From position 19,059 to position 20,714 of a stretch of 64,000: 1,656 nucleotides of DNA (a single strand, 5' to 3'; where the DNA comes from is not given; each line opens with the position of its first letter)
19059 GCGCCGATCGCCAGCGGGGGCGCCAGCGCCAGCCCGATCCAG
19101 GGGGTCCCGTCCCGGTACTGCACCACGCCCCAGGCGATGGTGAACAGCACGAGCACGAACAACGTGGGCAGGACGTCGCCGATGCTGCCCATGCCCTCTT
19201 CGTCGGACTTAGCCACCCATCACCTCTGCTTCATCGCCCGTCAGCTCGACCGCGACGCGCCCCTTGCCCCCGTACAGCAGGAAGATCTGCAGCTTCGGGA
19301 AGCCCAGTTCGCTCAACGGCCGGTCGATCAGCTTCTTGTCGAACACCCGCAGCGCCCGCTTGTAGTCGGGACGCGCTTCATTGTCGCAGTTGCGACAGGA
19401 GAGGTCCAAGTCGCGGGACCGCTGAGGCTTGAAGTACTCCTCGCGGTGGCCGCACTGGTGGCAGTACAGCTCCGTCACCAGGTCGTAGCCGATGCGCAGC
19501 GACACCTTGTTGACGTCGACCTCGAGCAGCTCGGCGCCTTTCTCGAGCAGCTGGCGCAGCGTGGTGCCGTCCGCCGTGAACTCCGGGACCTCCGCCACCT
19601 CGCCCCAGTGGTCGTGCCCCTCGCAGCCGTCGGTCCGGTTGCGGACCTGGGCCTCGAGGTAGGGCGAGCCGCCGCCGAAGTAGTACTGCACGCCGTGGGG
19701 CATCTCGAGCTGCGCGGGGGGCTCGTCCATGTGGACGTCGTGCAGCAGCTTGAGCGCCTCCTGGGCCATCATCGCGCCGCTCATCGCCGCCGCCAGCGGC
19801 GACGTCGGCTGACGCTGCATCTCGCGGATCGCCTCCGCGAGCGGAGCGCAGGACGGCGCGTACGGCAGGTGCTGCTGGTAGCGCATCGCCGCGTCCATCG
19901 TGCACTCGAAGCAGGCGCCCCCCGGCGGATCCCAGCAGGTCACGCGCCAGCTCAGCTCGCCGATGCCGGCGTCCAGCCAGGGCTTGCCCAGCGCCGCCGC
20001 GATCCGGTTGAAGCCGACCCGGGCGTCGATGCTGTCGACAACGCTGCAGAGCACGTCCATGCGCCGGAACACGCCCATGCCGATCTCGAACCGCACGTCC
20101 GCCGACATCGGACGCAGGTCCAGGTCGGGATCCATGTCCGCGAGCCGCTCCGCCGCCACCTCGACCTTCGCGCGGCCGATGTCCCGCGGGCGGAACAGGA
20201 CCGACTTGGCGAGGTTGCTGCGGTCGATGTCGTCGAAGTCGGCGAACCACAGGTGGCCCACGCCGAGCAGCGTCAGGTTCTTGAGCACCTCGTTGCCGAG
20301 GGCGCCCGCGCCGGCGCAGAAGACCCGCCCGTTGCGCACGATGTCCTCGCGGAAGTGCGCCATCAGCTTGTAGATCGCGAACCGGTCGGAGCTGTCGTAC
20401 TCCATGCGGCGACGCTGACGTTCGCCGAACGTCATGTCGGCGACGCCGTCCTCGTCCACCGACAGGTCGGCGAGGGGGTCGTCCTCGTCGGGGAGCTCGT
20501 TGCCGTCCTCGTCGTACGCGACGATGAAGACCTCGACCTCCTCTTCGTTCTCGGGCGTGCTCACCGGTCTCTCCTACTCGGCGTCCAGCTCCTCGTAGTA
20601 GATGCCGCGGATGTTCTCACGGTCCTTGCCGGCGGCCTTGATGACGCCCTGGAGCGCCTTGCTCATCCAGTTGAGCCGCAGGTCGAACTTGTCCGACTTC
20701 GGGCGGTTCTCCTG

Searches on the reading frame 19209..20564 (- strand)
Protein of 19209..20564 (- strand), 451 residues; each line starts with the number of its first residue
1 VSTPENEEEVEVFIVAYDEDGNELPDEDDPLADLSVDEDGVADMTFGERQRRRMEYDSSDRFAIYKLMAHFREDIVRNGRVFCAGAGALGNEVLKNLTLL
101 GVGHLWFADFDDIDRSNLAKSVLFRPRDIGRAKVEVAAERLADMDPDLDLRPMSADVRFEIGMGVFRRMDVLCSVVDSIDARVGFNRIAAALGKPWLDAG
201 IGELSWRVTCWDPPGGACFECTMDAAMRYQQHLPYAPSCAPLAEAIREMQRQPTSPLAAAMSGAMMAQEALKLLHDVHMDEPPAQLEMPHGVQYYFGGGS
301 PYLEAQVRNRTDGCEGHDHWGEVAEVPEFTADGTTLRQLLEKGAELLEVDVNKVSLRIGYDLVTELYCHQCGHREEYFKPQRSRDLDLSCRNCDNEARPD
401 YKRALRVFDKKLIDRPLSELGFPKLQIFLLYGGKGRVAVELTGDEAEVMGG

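Call 4: search_protein_families(library=pfam, proteins=[window:19209-20564:-], max_evalue=0.01)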
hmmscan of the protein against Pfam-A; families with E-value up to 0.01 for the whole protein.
window:19209-20564:- (451 aa): 1 family
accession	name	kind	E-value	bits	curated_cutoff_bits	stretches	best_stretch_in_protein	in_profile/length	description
PF00899.27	ThiF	-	1.1e-39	136.4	28.1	1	76-280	18-206/238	ThiF family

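Call 22: find_related_loci(query=window:19209-20564:-, collection=genome_contigs, flank=10000)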
Query window:19209-20564:- (451 aa) in genome_contigs; peptide patterns used: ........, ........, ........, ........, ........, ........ (x = any residue, [..] = any of these).
507 stretches matched a pattern; 7 encode a relative of the query (tblastn E <= 1e-3); 7 distinct loci.
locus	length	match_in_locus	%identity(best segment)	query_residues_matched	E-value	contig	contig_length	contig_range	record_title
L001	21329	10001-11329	77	6-451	0e+0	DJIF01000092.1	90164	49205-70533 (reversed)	MAG TPA_asm: Deltaproteobacteria bacterium UBA6601 UBA6601_contig_34418, whole genome shotgun sequence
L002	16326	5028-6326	78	16-451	0e+0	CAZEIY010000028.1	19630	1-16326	MAG TPA_asm: uncultured Rickettsiales bacterium isolate SRP308112_co1_107 genome assembly, contig: NODE_4384_length_1963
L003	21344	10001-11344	76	1-451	0e+0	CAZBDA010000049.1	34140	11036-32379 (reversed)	MAG TPA_asm: uncultured Rickettsiales bacterium isolate binchicken_co141_137 genome assembly, contig: NODE_5643_length_3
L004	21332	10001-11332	74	5-451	0e+0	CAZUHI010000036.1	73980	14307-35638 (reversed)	MAG TPA_asm: uncultured Rickettsiales bacterium isolate binchicken_co46_645 genome assembly, contig: NODE_550_length_739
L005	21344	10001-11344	73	2-451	0e+0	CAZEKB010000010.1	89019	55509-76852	MAG TPA_asm: uncultured Rickettsiales bacterium isolate binchicken_co141_512 genome assembly, contig: NODE_871_length_89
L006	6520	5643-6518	82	6-297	5e-166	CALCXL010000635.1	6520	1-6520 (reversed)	MAG TPA_asm: uncultured proteobacterium isolate ERR2206771_bin.20_CONCOCT_v1.1_MAG genome assembly, contig: ERZ888641.10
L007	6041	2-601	73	250-450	5e-93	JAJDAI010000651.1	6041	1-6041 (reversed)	MAG: Deltaproteobacteria bacterium isolate OFTM289 OFTM289_650, whole genome shotgun sequence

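Call 27: find_homologous_proteins(query=window:19209-20564:-, max_evalue=1e-10)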
Query window:19209-20564:- (451 aa): 2479 proteins with E <= 1e-10 among 8000 candidates; the best 120 are listed.
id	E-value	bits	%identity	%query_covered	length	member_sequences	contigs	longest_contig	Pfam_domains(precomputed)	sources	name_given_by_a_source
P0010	0.0e+0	1046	100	100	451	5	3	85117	PF00899.28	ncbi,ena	-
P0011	1.6e-259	879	84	99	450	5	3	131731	PF00899.28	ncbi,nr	ncbi:MAG: ThiF family adenylyltransferase [Proteobacteria bacterium]|nr:ThiF family adenylyltransfer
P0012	1.9e-256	869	84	97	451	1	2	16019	PF00899.28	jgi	jgi:adenylyltransferase/sulfurtransferase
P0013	1.8e-246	836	81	92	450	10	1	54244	PF00899.28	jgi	jgi:sulfur-carrier protein adenylyltransferase/sulfurtransferase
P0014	1.5e-243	827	79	100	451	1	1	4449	PF00899.28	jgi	-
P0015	1.7e-241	820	79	99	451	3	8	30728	PF00899.28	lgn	-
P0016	3.0e-237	806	76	99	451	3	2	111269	PF00899.28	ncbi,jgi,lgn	jgi:molybdopterin/thiamine biosynthesis adenylyltransferase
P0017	9.7e-237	804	78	97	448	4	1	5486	PF00899.28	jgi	-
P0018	3.5e-235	799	77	99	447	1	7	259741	PF00899.28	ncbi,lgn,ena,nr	ncbi:MAG: hypothetical protein CMP23_02120 [Rickettsiales bacterium]|nr:hypothetical protein [Ricket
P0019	3.8e-235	799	76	99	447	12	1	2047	PF00899.28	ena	-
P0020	2.7e-233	793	76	99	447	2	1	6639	PF00899.28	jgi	-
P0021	3.0e-233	793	77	99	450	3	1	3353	PF00899.28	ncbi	-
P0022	1.6e-232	790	76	99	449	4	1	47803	PF00899.28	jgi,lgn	jgi:adenylyltransferase/sulfurtransferase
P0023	3.4e-232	789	76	99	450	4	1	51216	PF00899.28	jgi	-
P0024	8.3e-231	785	76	99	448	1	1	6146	PF00899.28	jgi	jgi:molybdopterin/thiamine biosynthesis adenylyltransferase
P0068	1.9e-66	243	35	91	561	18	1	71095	PF00899.28,PF00392.28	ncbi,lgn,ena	ncbi:MAG: ThiF family adenylyltransferase [Anaerolineales bacterium]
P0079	7.2e-66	241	36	86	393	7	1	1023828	PF00899.28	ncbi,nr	ncbi:MAG: ThiF family adenylyltransferase [Chloroflexi bacterium]|nr:ThiF family adenylyltransferase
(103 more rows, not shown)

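Call 29: find_encoding_contigs(protein=P0079, flank=7000, max_places=2)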
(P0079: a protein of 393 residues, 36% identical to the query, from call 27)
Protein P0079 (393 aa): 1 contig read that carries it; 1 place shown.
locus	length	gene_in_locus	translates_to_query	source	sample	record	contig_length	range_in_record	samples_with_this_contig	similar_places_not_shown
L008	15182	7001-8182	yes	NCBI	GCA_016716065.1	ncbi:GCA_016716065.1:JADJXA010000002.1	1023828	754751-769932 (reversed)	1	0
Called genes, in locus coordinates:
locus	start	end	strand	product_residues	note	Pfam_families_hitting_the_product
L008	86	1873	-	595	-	PF02922:CBM_48, PF00128:Alpha-amylase, PF02806:Alpha-amylase_C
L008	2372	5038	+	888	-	PF03193:RsgA_GTPase (weak), PF00350:Dynamin_N, PF01926:MMR_HSR1 (faint)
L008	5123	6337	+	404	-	-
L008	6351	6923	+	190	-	PF00188:CAP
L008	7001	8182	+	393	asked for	PF00899:ThiF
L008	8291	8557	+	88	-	PF08817:YukD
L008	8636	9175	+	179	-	PF00179:UQ_con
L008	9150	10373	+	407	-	PF01398:JAB, PF14464:Prok-JAB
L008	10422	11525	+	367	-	PF01398:JAB, PF14464:Prok-JAB (weak)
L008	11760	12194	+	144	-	PF14446:Prok-RING_1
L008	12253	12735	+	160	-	PF14446:Prok-RING_1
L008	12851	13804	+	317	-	PF20030:bpMoxR (weak), PF00004:AAA, PF07726:AAA_3, PF07728:AAA_5, PF17863:AAA_lid_2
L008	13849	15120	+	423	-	PF01882:DUF58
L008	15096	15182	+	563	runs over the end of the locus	PF13559:DUF4129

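Call 30: find_encoding_contigs(protein=P0068, flank=7000, max_places=2)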
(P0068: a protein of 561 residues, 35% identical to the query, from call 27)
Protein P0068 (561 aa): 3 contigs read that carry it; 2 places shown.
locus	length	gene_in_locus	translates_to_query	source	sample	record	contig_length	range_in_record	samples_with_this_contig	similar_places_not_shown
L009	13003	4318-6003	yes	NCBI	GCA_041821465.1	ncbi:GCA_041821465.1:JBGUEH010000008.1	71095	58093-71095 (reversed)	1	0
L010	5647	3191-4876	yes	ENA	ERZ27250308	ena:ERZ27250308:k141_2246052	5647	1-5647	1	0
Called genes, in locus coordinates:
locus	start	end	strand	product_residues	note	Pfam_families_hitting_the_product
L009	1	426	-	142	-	?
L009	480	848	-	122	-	-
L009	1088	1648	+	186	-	PF04542:Sigma70_r2, PF08281:Sigma70_r4_2, PF04545:Sigma70_r4 (weak)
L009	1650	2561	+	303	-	PF18915:DUF5667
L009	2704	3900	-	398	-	PF00089:Trypsin, PF13365:Trypsin_2, PF13180:PDZ_2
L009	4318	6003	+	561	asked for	PF00392:GntR, PF00899:ThiF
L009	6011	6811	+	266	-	-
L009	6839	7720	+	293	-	PF08817:YukD, PF00179:UQ_con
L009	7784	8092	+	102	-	PF08817:YukD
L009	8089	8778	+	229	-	PF01398:JAB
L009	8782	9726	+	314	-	-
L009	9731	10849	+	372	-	PF00092:VWA, PF13519:VWA_2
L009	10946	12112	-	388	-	PF23473:LysM3_LYK4_5 (faint), PF01551:Peptidase_M23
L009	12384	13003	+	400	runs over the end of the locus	PF01551:Peptidase_M23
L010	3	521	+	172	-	?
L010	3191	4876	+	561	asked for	PF00392:GntR, PF00899:ThiF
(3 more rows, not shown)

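Call 42: search_protein_families(library=padloc, proteins=[window:19209-20564:-], max_evalue=0.01)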
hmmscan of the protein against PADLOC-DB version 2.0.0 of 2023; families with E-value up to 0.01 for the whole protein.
window:19209-20564:- (451 aa): 22 families
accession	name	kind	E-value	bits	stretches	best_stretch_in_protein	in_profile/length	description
PDLC00829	E1-E2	-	6e-14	50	1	62-222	155-319/426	E1-E2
PDLC00832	E1-E2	-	2.4e-08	30.6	1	73-170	333-431/588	E1-E2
PDLC00828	E1-E2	-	2.5e-08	31.6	1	65-182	162-280/431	E1-E2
PDLC00848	E1-E2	-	3e-08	30.4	1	74-156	370-451/607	E1-E2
PDLC00836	E1-E2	-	7.6e-08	29.4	1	69-193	332-458/602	E1-E2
PDLC00840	E1-E2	-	8.2e-07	26.4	1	73-156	208-291/458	E1-E2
PDLC00856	E1-E2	-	1.8e-06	24.7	1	77-157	321-400/573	E1-E2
PDLC03847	BilD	-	4e-06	23.8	1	84-143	214-278/453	-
PDLC00835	E1-E2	-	1.1e-05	22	1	56-149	350-443/778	E1-E2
PDLC00851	E1-E2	-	1.9e-05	21.7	1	76-142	238-303/491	E1-E2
PDLC00844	E1-E2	-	6.4e-05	19.8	1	61-147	259-344/489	E1-E2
PDLC00847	E1-E2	-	6.9e-05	19.4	1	75-138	283-345/523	E1-E2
PDLC00850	E1-E2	-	0.00015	18.4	1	78-157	314-392/566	E1-E2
PDLC00855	E1-E2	-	0.0002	18.5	1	49-151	273-374/579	E1-E2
PDLC00839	E1-E2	-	0.00022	17.6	1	76-147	368-438/602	E1-E2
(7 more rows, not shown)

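Call 47: find_related_loci(query=A3, collection=metagenome_contigs, flank=6000)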
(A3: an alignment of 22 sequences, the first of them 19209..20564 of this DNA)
Query A3 (451 aa) in metagenome_contigs; peptide patterns used: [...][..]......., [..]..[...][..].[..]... (x = any residue, [..] = any of these).
600 stretches matched a pattern (row limit reached: there are more); 532 encode a relative of the query (tblastn E <= 1e-3); the best 80 are kept; 80 distinct loci.
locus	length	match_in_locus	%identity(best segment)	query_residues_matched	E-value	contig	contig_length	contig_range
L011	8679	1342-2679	74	1-450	0e+0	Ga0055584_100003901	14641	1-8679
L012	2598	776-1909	37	59-450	1e-73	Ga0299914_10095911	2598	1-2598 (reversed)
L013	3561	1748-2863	37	59-444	3e-71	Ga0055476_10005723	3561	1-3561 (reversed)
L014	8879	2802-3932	37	59-449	4e-71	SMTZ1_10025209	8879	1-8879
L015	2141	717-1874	35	50-449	2e-73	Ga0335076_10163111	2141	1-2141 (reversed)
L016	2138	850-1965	36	58-444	4e-72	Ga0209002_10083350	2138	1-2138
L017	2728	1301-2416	37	59-444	1e-70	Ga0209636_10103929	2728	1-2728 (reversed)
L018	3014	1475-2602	36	59-449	3e-70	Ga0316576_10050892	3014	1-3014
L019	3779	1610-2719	35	60-444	1e-69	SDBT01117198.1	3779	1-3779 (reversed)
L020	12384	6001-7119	37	58-444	2e-69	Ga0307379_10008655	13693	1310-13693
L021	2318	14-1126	35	59-444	5e-70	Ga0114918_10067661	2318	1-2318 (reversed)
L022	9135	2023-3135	35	59-444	5e-68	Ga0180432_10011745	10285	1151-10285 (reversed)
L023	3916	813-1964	35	53-449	8e-68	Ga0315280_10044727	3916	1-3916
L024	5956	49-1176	34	59-449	8e-68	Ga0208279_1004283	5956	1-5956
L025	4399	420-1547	34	59-449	1e-67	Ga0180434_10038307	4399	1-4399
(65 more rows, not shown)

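Call 59: search_protein_families(library=pfam, proteins=[L011:4404-5984:+, L011:194-916:-, L003:7783-8619:-, L003:8549-9889:+, L003:5157-6716:-, L003:20716-21342:+, L003:16156-17745:-, L003:17750-18508:-], max_evalue=0.01)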
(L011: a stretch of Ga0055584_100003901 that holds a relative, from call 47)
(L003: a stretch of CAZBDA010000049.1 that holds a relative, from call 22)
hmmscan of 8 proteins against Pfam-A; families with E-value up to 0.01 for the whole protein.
L011:4404-5984:+ (526 aa): 3 families
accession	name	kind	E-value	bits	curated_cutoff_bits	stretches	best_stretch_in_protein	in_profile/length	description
PF09423.15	PhoD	-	1.5e-93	314.1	27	1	163-492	2-343/343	PhoD-like phosphatase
PF16655.11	PhoD_N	-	5.9e-30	104.1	30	1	63-151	1-90/90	PhoD-like phosphatase, N-terminal domain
PF00149.33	Metallophos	-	0.001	20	21.5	0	178-360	18-152/191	Calcineurin-like phosphoesterase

L011:194-916:- (240 aa): 1 family
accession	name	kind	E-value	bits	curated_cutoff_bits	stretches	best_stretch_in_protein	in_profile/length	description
PF04116.19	FA_hydroxylase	-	5e-11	43.6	31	1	73-216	2-132/132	Fatty acid hydroxylase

L003:7783-8619:- (278 aa): 1 family
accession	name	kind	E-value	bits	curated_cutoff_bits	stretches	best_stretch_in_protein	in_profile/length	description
PF01061.29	ABC2_membrane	-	4.3e-14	53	26.9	1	35-237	9-209/211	ABC-2 type transporter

L003:8549-9889:+ (446 aa): 0 families

L003:5157-6716:- (519 aa): 4 families
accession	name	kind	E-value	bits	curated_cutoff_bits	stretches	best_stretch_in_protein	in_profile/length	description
PF14524.12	Wzt_C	-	4.1e-23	82.4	30.4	1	368-501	5-143/143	Wzt C-terminal domain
PF00005.33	ABC_tran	-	2.3e-17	64.3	25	1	66-197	1-135/137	ABC transporter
PF13304.12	AAA_21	-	0.00023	21.8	27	1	80-100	3-23/304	AAA domain, putative AbiEii toxin, Type IV TA system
PF13847.12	Methyltransf_31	-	0.0085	16.2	27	0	187-232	73-121/145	Methyltransferase domain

L003:20716-21342:+ (209 aa): 2 families
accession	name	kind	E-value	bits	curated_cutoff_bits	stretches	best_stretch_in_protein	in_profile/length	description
PF01398.27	JAB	-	1.7e-14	54.1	22.5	1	60-156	21-113/117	JAB1/Mov34/MPN/PAD-1 ubiquitin protease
PF14464.11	Prok-JAB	-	2.4e-06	27.9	25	1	65-153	16-92/114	Prokaryotic homologs of the JAB domain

L003:16156-17745:- (529 aa): 3 families
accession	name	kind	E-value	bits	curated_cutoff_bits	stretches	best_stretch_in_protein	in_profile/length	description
PF09822.16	ABC_transp_aux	-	9.3e-20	71.5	34.7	1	222-467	1-285/288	ABC-type uncharacterized transport system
PF14258.12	DUF4350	-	4.1e-11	43.9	30.4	1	241-470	6-180/181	Domain of unknown function (DUF4350)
PF23357.1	DUF7088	-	0.00082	20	27.8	1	101-174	2-74/105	Domain of unknown function (DUF7088)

L003:17750-18508:- (252 aa): 5 families
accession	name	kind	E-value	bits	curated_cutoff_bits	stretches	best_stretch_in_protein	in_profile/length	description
PF12679.13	ABC2_membrane_2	-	4.5e-13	49.5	27.2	1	5-187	2-193/283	ABC-2 family transporter protein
PF01061.29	ABC2_membrane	-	2.3e-08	34.3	26.9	1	5-187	5-171/211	ABC-2 type transporter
PF12698.13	ABC2_membrane_3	-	3.1e-06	27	31.6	1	68-194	165-290/347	ABC-2 family transporter protein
PF13346.12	ABC2_membrane_5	-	4.4e-05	23.5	25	1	71-239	38-190/205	ABC-2 family transporter protein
PF12730.13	ABC2_membrane_4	-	0.00035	21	27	1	16-184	11-174/179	ABC-2 family transporter protein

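Call 86: search_solved_structures(query=window:19209-20564:-, max_evalue=0.00001)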
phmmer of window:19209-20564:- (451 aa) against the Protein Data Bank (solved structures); distinct sequences matched with E-value up to 0.00001: 61 (the best 60 are shown).
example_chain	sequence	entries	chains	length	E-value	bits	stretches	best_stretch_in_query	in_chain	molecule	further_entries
8oif_A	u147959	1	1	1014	4.4e-24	88.2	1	68-227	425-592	Ubiquitin-like modifier-activating enzyme 7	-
8se9_A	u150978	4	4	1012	4.5e-24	88.1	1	68-227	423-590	Ubiquitin-like modifier-activating enzyme 7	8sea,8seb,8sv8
5tr4_A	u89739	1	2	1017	3.4e-22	81.9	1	63-201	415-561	Ubiquitin-activating enzyme E1 1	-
6nya_A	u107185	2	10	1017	8.6e-22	80.6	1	63-201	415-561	Ubiquitin-activating enzyme E1 1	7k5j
3cmm_A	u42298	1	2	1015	8.6e-22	80.6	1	63-201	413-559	Ubiquitin-activating enzyme E1 1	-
5l6h_A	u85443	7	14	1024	8.8e-22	80.6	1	63-201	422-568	Ubiquitin-activating enzyme E1 1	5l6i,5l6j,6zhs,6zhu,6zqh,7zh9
4nnj_A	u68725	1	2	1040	9e-22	80.6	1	63-201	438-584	Ubiquitin-activating enzyme E1 1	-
6zht_C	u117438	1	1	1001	4.9e-21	78.1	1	63-201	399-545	Ubiquitin-activating enzyme E1 1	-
9jtc_A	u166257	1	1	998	1.7e-20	76.3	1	52-203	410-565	UBA7 protein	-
4ii2_A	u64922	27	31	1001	4e-18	68.5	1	69-201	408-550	Ubiquitin-activating enzyme E1 1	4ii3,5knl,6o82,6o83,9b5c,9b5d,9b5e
5um6_A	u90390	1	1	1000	4e-18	68.5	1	69-201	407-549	Ubiquitin-activating enzyme E1 1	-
9qgg_B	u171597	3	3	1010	8.7e-18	67.4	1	70-195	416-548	E1 ubiquitin-activating enzyme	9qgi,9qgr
9mc4_A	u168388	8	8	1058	9.6e-18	67.3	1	77-201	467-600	Ubiquitin-like modifier-activating enzyme 1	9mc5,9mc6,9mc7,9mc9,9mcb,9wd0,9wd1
6dc6_A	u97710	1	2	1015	9.8e-18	67.3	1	77-201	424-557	Ubiquitin-like modifier-activating enzyme 1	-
6cwy_D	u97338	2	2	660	2.5e-17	65.9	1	73-223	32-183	SUMO-activating enzyme subunit 2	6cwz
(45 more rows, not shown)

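Call 89: predict_structure(alignment_id=A6)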
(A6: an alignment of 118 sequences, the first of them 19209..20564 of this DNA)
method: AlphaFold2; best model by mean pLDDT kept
length: 451 residues; sequences in the alignment: 118
mean_pLDDT: 86.6   pTM: 0.81
mean pLDDT of the five models: 86.6, 85.9, 85.6, 84.8, 84.7
residues with pLDDT >= 90: 300; 70-90: 66; 50-70: 61; < 50: 24
segments of 3 or more residues with pLDDT < 50: 1-4, 236-250
pLDDT, mean of each block of 10 residues (from residue 1): 47 66 70 67 59 54 62 93 95 96 96 88 95 98 95 95 98 92 96 96 85 93 89 53 41 73 95 96 93 87 91 94 98 99 98 96 97 96 91 96 97 97 98 97 95 62
secondary structure, 60 per line:
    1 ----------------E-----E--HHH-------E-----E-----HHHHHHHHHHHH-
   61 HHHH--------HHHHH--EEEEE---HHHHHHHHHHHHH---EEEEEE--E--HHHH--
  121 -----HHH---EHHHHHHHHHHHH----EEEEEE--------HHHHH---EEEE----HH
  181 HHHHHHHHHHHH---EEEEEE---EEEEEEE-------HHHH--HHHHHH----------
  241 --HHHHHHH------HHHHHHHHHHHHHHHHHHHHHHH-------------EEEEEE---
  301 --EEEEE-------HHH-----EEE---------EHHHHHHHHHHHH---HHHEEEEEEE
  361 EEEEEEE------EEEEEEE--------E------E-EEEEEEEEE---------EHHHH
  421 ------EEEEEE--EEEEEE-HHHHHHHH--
elements in order: H48-59 H61-64 H73-77 E80-84 H88-100 E104-109 H115-118 H133-144 E149-154 H163-167 E171-174 H179-192 E196-201 E205-211 H219-222 H225-230 H243-249 H256-278 E292-297 E303-307 E323-325 H336-347 E354-367 E374-380 E398-406 H417-420 E427-432 E435-440 H442-449

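Call 91: fold_search(model_id=the predicted structure, library=pdb)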
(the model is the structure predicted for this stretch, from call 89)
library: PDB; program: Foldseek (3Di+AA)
matches with E <= 10: 1897; with E <= 0.001: 245
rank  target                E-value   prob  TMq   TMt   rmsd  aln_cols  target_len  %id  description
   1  2nvu_B                3.3e-20  1.00  0.46  0.27  10.6       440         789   19  Structure of APPBP1-UBA3~NEDD8-NEDD8-MgATP-Ubc12(C111A), a trapped ubiquitin-like protein activation complex (released 2007-01-30)
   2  1zud_1                1.8e-18  1.00  0.46  0.86   4.3       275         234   24  Structure of ThiS-ThiF protein complex (released 2006-01-31)
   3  1zfn_D                1.9e-18  1.00  0.46  0.86   4.4       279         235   23  Structural Analysis of Escherichia coli ThiF (released 2005-06-14)
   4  3dbl_F                3.2e-18  1.00  0.45  0.47  13.4       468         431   18  Structural Dissection of a Gating Mechanism Preventing Misactivation of Ubiquitin by NEDD8's E1 (APPBP1-UBA3Arg190wt-N (released 2008-08-12)
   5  1zud_3                4.9e-18  1.00  0.45  0.83   5.3       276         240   24  Structure of ThiS-ThiF protein complex (released 2006-01-31)
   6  1zkm_D                5.5e-18  1.00  0.46  0.85   4.4       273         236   23  Structural Analysis of Escherichia Coli ThiF (released 2005-06-14)
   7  3gzn_B                7.0e-18  1.00  0.44  0.46  13.0       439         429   19  Structure of NEDD8-activating enzyme in complex with NEDD8 and MLN4924 (released 2010-02-02)
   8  1zkm_C                8.4e-18  1.00  0.46  0.83   4.8       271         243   24  Structural Analysis of Escherichia Coli ThiF (released 2005-06-14)
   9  1zfn_A                8.9e-18  1.00  0.47  0.84   4.1       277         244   23  Structural Analysis of Escherichia coli ThiF (released 2005-06-14)
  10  3dbh_F                1.4e-17  1.00  0.46  0.47  13.2       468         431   18  Structural Dissection of a Gating Mechanism Preventing Misactivation of Ubiquitin by NEDD8's E1 (APPBP1-UBA3Arg190Ala- (released 2008-08-12)
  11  3dbh_B                1.5e-17  1.00  0.45  0.47  12.9       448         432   19  Structural Dissection of a Gating Mechanism Preventing Misactivation of Ubiquitin by NEDD8's E1 (APPBP1-UBA3Arg190Ala- (released 2008-08-12)
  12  3dbr_B                1.5e-17  1.00  0.45  0.47  13.1       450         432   18  Structural Dissection of a Gating Mechanism Preventing Misactivation of Ubiquitin by NEDD8's E1 (APPBP1-UBA3Arg190Gln- (released 2008-08-12)
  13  3h5r_D                1.8e-17  1.00  0.44  0.58   4.4       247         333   18  Crystal structure of E. coli MccB + Succinimide (released 2009-06-16)
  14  3dbl_B                1.8e-17  1.00  0.45  0.46  13.2       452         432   18  Structural Dissection of a Gating Mechanism Preventing Misactivation of Ubiquitin by NEDD8's E1 (APPBP1-UBA3Arg190wt-N (released 2008-08-12)
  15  8oif_A                2.3e-17  1.00  0.47  0.31   9.0       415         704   20  Structure of the UBE1L activating enzyme bound to ISG15 and UBE2L6 (released 2023-12-13)
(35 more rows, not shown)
